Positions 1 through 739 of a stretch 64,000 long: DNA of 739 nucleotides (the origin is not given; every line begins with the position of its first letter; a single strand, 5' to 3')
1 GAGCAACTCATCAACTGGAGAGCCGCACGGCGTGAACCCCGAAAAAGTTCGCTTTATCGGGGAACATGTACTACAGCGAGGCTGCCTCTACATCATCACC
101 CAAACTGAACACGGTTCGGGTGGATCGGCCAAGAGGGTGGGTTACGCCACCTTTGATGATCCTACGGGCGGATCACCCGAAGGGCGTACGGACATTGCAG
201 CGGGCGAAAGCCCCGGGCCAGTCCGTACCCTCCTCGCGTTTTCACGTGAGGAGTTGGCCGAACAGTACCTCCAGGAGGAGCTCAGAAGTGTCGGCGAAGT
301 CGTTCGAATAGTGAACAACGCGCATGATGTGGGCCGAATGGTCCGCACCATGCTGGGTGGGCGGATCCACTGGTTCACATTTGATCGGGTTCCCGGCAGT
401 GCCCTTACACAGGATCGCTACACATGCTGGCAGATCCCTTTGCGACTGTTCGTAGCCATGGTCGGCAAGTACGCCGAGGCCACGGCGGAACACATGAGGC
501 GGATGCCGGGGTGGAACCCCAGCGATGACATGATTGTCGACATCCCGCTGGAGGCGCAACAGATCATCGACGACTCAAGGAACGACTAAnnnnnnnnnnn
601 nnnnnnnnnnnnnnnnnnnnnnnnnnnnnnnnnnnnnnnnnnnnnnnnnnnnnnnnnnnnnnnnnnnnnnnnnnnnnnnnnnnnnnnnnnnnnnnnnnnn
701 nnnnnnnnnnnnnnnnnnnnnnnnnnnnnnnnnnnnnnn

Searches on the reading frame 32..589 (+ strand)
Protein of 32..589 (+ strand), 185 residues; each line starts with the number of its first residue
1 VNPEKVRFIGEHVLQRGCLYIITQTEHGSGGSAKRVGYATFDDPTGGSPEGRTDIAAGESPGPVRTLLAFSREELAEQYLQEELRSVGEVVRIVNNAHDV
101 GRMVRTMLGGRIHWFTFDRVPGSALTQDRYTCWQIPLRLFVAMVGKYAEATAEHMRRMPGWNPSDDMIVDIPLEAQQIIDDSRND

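Call 28: search_protein_families(library=pfam, proteins=[window:32-589:+], max_evalue=0.01)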
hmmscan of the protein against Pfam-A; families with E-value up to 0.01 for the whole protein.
window:32-589:+ (185 aa): 0 families

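Call 39: search_protein_families(library=pfam, alignment_id=A2, max_evalue=0.001)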
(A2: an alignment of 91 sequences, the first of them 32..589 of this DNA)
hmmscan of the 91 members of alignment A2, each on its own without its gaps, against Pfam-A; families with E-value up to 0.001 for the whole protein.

A. member 1, window:32-589:+ (185 aa): 0 families

B. families by the number of members that match (of 91 scanned): 20 families
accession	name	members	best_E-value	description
PF00303.24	Thymidylat_synt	1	1.7e-112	Thymidylate synthase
PF01145.31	Band_7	1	2.5e-20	SPFH domain / Band 7 family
PF02082.26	Rrf2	1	3.1e-20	Iron-dependent Transcriptional regulator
PF00899.27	ThiF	1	6.2e-20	ThiF family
PF10145.14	PhageMin_Tail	1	8.3e-18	Phage-related minor tail protein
PF04542.20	Sigma70_r2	1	1.1e-15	Sigma-70 region 2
PF04545.22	Sigma70_r4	1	7.9e-14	Sigma-70, region 4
PF00534.26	Glycos_transf_1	1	2.3e-13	Glycosyl transferases group 1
PF13692.12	Glyco_trans_1_4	1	1.8e-12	Glycosyl transferases group 1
PF25209.1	Phage_capsid_4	1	3.8e-12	Phage capsid protein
PF24517.2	CBM96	1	3.3e-11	Carbohydrate-binding module family 96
PF08281.18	Sigma70_r4_2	1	2.5e-07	Sigma-70, region 4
PF20706.3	GT4-conflict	1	5.7e-07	Family 4 Glycosyltransferase in conflict systems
PF17098.10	Wtap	1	1.9e-05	WTAP/Mum2p family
PF00149.33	Metallophos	1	3.3e-05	Calcineurin-like phosphoesterase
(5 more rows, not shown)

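Call 40: search_protein_families(library=phrogs, alignment_id=A2, max_evalue=0.0001)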
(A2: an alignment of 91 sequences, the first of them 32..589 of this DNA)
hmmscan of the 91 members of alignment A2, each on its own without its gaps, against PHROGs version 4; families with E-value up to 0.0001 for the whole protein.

A. member 1, window:32-589:+ (185 aa): 0 families

B. families by the number of members that match (of 91 scanned): 38 families (the first 25 are shown)
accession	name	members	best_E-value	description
phrog_160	-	1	5.5e-114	thymidylate synthase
phrog_5682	-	1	7e-63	thymidylate synthase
phrog_351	-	1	1.6e-37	RNA polymerase sigma factor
phrog_887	-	1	8.1e-36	queuine tRNA-ribosyltransferase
phrog_4285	-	1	1.6e-33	transposase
phrog_2170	-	1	3.5e-33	glycosyltransferase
phrog_7339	-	1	1.1e-30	DNA repair exonuclease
phrog_5131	-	1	1.8e-26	thymidylate synthase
phrog_28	-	1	3.9e-26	tail length tape measure protein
phrog_991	-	1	6.3e-23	tail length tape measure protein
phrog_10963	-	1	5.6e-22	portal protein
phrog_1533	-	1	2.7e-19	tail length tape measure protein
phrog_9696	-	1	6.1e-17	tail length tape measure protein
phrog_3676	-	1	8.4e-17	thymidylate synthase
phrog_167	-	1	1.7e-16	tail length tape measure protein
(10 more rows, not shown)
